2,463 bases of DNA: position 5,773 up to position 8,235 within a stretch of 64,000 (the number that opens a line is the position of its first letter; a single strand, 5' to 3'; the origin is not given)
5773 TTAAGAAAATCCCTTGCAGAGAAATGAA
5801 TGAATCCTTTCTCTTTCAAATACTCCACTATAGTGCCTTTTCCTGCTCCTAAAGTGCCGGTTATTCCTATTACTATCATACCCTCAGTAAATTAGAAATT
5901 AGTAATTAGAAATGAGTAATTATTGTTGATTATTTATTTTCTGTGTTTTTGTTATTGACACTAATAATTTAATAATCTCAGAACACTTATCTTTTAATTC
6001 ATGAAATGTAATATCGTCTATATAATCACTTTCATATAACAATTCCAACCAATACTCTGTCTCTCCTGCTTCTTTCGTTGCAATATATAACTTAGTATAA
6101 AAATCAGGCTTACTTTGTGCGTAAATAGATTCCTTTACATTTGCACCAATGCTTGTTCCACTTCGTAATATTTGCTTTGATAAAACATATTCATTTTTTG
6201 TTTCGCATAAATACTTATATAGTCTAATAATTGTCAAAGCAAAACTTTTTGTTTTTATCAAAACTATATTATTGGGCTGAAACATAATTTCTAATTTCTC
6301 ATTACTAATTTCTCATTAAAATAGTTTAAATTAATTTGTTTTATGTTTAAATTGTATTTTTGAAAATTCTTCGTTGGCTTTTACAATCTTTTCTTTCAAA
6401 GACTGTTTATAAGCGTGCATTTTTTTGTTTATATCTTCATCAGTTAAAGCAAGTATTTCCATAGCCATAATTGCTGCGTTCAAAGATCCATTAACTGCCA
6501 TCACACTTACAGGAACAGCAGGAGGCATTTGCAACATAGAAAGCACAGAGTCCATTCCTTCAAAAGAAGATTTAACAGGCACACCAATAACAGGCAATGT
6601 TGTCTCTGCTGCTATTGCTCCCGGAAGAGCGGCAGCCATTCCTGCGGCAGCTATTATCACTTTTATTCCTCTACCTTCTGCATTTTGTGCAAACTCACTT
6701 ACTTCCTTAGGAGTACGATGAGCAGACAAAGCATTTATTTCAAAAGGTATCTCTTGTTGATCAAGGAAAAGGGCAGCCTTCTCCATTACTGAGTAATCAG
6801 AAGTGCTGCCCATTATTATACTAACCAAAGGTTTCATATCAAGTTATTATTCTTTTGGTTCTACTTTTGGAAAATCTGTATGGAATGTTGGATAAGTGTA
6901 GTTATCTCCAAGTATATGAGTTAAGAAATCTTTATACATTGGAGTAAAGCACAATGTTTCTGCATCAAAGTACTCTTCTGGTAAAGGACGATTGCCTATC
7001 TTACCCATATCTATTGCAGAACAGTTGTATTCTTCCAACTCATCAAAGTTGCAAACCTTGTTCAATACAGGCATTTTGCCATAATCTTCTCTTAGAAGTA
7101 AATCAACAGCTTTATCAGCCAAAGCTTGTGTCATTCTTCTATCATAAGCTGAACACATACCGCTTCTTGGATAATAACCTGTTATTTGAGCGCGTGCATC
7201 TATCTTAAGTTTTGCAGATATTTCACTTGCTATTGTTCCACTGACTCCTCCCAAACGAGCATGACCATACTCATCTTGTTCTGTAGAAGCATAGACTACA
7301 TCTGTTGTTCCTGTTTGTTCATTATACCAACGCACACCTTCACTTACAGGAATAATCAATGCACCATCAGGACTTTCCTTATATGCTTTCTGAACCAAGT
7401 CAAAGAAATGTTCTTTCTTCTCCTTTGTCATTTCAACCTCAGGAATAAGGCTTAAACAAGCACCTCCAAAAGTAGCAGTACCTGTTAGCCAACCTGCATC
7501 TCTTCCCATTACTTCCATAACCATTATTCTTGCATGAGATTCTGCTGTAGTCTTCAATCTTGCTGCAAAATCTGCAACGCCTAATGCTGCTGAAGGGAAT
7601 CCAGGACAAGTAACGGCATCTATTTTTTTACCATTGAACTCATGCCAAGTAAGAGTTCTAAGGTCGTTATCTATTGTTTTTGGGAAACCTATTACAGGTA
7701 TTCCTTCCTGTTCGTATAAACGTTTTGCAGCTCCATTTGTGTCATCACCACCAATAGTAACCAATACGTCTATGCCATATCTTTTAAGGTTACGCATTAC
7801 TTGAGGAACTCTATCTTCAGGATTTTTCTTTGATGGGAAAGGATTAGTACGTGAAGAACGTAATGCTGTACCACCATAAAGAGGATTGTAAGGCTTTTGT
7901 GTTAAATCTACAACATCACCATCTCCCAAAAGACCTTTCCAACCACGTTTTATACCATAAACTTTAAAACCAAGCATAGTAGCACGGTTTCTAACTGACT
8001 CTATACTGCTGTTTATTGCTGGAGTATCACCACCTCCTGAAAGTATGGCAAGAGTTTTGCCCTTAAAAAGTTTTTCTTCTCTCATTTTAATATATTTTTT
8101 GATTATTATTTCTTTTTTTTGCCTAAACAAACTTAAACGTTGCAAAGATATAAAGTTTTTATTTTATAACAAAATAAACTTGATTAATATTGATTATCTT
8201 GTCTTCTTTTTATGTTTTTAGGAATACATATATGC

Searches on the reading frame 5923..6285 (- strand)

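Call 3: search_protein_families(library=pfam, proteins=[window:5923-6285:-], max_evalue=1)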
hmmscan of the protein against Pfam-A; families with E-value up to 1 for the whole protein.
window:5923-6285:- (121 aa): 1 family
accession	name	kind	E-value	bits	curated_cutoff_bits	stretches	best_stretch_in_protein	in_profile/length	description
PF05635.17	23S_rRNA_IVP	-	3.5e-28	98.4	33.8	1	6-109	3-105/106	23S rRNA-intervening sequence protein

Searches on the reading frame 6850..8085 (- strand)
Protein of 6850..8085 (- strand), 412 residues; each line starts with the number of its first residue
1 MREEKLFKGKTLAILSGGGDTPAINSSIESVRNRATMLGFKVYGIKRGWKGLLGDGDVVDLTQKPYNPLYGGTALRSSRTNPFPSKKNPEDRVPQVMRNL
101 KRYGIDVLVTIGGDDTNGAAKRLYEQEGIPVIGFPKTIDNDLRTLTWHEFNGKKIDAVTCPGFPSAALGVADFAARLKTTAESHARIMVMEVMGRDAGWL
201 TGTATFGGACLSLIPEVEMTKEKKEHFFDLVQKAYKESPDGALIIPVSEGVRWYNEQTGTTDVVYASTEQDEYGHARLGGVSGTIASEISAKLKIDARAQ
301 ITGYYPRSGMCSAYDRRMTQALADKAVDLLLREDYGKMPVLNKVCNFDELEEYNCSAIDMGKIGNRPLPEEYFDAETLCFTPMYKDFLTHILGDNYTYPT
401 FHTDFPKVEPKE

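Call 31: find_encoding_contigs(protein=window:6850-8085:-, flank=8000, max_places=8)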
Protein window:6850-8085:- (412 aa): 3 contigs read that carry it; 3 places shown.
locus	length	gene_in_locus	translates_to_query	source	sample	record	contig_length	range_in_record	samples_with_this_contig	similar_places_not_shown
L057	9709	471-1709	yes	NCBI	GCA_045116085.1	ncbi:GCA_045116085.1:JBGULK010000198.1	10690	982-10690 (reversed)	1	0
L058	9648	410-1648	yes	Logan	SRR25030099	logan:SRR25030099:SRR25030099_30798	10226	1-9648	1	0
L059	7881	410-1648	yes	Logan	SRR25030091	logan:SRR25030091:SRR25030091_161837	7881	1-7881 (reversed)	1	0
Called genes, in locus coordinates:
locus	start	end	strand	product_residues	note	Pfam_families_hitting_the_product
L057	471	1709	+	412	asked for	PF00365:PFK, PF01513:NAD_kinase (weak)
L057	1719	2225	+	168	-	PF00731:AIRC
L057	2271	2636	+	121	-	PF05635:23S_rRNA_IVP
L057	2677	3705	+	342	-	PF13207:AAA_17 (weak), PF13238:AAA_18, PF00383:dCMP_cyt_deam_1, PF14437:MafB19-deam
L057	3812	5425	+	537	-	PF01855:POR_N, PF02776:TPP_enzyme_N (faint), PF02775:TPP_enzyme_C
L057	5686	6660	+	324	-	PF00348:polyprenyl_synt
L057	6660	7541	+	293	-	PF01048:PNP_UDP_1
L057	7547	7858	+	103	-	PF14129:DUF4296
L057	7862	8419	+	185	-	PF01300:Sua5_yciO_yrdC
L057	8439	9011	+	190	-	PF00551:Formyl_trans_N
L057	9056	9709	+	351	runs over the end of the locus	PF03462:PCRF, PF00472:RF-1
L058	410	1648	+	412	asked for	PF00365:PFK, PF01513:NAD_kinase (weak)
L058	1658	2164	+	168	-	PF00731:AIRC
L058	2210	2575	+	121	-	PF05635:23S_rRNA_IVP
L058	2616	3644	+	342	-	PF13207:AAA_17 (weak), PF13238:AAA_18, PF00383:dCMP_cyt_deam_1, PF14437:MafB19-deam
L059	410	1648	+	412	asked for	PF00365:PFK, PF01513:NAD_kinase (weak)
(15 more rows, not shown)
